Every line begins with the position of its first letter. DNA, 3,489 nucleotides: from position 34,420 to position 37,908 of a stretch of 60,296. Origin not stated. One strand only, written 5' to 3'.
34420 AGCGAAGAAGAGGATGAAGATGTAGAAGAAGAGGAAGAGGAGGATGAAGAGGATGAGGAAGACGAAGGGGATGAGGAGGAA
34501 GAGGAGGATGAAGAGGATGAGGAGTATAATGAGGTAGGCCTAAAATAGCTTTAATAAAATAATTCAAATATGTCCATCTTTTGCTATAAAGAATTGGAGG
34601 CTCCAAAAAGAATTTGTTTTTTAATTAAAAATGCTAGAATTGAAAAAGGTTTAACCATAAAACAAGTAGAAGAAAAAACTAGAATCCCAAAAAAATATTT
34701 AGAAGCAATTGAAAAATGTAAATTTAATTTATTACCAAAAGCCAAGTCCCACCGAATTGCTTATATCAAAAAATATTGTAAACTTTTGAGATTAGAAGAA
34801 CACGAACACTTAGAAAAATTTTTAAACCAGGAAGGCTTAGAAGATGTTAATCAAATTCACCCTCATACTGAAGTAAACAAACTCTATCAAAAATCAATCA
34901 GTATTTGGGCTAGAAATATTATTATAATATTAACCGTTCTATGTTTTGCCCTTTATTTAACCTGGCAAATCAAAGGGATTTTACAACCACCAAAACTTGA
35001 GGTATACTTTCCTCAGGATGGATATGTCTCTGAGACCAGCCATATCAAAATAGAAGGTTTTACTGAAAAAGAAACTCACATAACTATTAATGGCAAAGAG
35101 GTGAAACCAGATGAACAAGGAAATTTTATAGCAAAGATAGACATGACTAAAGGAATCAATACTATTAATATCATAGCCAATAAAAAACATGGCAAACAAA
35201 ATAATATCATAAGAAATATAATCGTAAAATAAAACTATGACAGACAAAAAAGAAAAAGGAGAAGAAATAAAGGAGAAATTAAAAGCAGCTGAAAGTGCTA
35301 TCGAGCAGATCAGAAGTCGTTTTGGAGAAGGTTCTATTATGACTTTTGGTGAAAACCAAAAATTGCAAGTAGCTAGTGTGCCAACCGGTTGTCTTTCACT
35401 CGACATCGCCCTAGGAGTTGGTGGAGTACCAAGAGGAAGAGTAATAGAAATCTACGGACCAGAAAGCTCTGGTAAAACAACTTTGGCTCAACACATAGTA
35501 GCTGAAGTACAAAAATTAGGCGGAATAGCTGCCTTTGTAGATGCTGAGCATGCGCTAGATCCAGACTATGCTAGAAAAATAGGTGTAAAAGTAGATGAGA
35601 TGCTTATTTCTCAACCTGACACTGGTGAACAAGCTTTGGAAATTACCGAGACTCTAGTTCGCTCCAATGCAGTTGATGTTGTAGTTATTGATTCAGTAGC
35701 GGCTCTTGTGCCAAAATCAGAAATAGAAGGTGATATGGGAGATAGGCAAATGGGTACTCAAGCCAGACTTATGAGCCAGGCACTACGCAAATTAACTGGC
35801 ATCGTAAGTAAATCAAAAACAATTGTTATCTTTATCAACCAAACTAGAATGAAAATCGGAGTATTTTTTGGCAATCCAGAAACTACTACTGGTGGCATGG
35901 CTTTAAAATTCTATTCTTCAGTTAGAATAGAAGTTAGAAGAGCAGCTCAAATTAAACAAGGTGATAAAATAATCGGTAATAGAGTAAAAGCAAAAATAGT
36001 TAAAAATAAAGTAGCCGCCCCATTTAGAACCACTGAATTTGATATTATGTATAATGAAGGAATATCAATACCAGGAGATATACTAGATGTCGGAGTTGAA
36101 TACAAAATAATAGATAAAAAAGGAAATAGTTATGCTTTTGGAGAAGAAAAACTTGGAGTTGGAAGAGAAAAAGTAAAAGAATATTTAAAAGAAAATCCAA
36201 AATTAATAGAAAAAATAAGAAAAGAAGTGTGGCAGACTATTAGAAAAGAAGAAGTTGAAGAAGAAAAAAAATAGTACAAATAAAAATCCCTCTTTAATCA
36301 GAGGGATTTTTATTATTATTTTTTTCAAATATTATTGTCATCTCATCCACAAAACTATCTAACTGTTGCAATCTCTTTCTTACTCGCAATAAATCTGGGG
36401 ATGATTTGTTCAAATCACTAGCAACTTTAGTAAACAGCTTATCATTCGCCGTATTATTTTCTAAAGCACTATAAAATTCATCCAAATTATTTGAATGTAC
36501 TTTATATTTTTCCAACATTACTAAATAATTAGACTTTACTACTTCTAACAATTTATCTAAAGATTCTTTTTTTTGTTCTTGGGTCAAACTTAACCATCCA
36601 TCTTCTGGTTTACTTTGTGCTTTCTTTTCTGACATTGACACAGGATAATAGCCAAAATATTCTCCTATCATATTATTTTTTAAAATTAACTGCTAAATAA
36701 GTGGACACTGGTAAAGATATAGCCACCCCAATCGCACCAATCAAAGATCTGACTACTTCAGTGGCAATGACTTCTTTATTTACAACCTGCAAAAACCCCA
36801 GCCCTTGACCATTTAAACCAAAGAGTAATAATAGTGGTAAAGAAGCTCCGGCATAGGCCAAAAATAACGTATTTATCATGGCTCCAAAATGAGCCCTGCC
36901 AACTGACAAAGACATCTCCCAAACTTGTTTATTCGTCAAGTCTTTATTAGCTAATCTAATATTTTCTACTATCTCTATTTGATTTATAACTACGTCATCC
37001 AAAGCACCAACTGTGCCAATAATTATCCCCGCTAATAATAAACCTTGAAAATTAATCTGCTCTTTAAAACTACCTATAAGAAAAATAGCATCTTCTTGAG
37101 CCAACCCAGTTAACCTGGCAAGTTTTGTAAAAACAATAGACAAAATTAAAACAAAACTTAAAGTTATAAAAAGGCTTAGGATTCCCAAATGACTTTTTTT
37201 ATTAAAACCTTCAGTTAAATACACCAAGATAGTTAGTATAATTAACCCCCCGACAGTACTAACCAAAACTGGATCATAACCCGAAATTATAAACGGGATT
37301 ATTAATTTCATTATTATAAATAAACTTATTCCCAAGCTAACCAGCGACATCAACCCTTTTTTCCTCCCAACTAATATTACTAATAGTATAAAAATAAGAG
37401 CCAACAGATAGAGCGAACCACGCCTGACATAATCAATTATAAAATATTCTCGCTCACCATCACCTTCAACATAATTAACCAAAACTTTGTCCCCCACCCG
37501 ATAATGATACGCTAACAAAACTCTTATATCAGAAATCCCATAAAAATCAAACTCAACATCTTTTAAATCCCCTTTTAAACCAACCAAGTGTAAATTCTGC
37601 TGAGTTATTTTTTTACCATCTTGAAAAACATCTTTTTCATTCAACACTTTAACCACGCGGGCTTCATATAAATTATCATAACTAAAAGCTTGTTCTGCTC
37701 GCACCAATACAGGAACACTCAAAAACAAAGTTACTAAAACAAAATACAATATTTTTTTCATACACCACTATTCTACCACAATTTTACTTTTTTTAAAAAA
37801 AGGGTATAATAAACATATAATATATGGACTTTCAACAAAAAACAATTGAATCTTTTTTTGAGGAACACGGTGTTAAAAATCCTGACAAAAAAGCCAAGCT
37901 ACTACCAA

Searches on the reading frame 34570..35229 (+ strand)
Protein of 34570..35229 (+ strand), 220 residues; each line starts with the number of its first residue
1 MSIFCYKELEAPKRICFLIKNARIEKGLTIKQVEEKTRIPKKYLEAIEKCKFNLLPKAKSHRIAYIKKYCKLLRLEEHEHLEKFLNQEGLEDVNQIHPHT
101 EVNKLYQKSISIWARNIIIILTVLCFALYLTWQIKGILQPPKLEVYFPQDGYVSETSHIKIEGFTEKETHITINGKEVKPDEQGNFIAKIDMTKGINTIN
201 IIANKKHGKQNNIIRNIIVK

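Call 46: search_protein_families(library=pfam, proteins=[window:34570-35229:+], max_evalue=0.000001)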
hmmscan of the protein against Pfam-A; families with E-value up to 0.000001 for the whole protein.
window:34570-35229:+ (220 aa): 2 families
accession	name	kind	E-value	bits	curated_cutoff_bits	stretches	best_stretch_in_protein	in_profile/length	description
PF13413.12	HTH_25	-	7.5e-15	54.9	24.6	1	20-78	3-60/62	Helix-turn-helix domain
PF09136.16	Glucodextran_B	-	2.2e-10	40.8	27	1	141-219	1-81/83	Glucodextranase, domain B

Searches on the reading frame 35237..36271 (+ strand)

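Call 46: search_protein_families(library=pfam, proteins=[window:35237-36271:+], max_evalue=0.000001)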
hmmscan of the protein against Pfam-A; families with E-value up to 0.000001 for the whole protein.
window:35237-36271:+ (345 aa): 3 families
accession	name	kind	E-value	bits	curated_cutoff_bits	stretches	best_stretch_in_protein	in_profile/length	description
PF00154.27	RecA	-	5.5e-134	446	27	1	16-277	1-262/262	recA bacterial DNA recombination protein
PF21096.2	RecA_C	-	1.7e-17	63.8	27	1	280-335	1-56/57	RecA C-terminal domain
PF08423.17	Rad51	-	5e-09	36.2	22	1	43-239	3-215/244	Rad51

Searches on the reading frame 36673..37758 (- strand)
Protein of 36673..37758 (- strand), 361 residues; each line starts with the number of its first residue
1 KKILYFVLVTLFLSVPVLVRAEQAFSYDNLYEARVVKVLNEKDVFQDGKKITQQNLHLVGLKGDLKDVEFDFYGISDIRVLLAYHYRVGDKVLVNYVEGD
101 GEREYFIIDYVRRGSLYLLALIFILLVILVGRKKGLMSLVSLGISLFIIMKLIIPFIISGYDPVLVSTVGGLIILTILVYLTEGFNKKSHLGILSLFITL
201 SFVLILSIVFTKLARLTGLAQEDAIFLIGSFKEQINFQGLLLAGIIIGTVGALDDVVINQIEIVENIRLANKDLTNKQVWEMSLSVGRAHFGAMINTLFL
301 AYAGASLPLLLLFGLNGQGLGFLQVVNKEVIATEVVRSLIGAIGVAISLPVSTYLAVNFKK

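Call 46: search_protein_families(library=pfam, proteins=[window:36673-37758:-], max_evalue=0.000001)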
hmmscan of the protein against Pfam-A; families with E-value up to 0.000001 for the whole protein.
window:36673-37758:- (361 aa): 1 family
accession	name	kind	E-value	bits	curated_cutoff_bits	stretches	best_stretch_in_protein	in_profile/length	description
PF07907.16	YibE_F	-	7.4e-61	206.2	27.2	1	116-356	1-239/241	YibE/F-like protein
